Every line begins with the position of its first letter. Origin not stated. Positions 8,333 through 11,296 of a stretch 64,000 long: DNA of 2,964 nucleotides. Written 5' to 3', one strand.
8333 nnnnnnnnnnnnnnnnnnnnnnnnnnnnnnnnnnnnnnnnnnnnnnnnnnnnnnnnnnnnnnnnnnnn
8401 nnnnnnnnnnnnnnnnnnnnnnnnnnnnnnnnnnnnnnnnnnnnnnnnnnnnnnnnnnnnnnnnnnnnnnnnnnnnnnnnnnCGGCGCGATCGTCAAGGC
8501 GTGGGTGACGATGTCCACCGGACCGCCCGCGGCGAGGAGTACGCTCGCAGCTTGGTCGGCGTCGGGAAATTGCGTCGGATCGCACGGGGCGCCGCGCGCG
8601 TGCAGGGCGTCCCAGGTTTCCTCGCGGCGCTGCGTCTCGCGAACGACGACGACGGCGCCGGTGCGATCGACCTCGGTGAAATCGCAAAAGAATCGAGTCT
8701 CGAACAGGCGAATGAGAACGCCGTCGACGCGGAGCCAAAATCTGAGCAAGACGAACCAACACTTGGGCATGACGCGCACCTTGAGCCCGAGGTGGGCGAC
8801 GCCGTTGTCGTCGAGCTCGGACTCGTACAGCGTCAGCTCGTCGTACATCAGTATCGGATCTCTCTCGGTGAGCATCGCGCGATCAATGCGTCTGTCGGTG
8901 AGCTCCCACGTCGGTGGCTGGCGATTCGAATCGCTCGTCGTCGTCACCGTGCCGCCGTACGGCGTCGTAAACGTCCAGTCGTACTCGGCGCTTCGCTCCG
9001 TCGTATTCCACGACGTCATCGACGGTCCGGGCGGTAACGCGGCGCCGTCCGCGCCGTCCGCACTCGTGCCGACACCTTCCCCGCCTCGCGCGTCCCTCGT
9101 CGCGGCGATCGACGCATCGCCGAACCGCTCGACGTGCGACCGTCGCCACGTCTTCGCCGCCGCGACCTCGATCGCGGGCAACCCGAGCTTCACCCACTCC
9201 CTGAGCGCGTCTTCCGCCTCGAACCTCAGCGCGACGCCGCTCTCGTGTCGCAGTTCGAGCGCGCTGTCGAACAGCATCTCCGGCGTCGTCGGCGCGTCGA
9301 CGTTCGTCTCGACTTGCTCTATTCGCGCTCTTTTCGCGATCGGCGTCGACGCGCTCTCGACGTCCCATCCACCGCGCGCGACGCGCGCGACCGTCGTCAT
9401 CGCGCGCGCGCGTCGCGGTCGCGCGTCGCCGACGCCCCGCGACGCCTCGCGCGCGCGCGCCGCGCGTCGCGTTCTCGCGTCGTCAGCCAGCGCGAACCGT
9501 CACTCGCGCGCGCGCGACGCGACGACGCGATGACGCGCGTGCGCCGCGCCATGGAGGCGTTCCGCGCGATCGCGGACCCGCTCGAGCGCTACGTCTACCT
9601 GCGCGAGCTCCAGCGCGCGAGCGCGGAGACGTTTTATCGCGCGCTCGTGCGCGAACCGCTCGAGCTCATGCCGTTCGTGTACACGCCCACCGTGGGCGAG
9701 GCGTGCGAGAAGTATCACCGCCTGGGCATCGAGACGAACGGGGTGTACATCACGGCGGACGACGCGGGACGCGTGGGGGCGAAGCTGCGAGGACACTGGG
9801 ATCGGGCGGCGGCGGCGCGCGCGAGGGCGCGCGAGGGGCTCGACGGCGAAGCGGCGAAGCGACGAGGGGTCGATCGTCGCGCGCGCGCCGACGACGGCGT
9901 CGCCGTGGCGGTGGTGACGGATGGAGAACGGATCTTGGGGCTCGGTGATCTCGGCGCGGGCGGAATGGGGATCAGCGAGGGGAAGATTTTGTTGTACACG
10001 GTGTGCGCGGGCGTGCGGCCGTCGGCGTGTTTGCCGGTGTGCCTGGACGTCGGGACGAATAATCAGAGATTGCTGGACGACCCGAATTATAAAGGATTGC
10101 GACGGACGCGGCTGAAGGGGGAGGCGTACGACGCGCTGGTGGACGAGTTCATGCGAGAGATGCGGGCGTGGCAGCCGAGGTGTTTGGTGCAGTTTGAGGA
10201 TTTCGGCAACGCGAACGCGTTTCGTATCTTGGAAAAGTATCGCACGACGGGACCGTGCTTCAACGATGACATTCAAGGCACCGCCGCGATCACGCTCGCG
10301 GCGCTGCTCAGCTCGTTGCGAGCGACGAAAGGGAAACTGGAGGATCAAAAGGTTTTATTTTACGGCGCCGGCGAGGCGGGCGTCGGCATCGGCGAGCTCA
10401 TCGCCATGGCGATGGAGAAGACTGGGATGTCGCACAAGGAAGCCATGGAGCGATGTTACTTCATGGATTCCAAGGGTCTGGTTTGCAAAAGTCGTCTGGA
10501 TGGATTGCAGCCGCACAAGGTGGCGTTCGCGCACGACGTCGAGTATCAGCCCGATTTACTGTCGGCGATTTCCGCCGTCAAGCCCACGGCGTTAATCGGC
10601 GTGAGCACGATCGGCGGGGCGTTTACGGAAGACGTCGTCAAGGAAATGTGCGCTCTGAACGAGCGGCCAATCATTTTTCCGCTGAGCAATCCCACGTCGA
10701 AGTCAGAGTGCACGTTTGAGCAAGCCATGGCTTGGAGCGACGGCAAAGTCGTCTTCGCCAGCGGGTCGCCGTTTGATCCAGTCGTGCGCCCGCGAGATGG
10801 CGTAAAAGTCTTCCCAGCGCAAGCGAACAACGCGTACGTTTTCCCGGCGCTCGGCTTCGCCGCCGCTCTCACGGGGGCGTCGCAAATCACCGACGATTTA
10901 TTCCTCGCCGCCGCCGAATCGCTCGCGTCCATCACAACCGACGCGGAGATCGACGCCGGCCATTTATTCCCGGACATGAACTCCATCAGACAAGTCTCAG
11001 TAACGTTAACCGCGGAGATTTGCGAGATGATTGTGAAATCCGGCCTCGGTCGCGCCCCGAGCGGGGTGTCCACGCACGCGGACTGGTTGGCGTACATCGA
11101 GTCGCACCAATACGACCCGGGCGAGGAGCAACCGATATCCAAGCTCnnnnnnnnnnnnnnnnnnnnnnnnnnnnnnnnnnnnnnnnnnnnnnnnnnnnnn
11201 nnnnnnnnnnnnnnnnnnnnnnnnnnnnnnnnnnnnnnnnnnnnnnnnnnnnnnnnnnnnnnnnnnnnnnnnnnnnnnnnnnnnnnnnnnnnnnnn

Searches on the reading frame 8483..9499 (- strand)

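Call 43: search_protein_families(library=pfam, proteins=[window:8483-9499:-], max_evalue=0.001)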
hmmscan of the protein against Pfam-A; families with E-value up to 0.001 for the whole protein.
window:8483-9499:- (339 aa): 1 family
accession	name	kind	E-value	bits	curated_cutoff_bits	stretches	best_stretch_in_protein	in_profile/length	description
PF04176.18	TIP41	-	4.2e-50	170.1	25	1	75-299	1-173/174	TIP41-like family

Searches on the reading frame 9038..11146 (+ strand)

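Call 43: search_protein_families(library=pfam, proteins=[window:9038-11146:+], max_evalue=0.001)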
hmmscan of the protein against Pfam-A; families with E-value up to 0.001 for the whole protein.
window:9038-11146:+ (703 aa): 2 families
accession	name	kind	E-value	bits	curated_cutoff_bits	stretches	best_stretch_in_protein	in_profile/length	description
PF03949.21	Malic_M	-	1.2e-89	300.4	23.5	1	412-665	1-257/258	Malic enzyme, NAD binding domain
PF00390.24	malic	-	2.4e-58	197.4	23.1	2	285-402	64-182/182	Malic enzyme, N-terminal domain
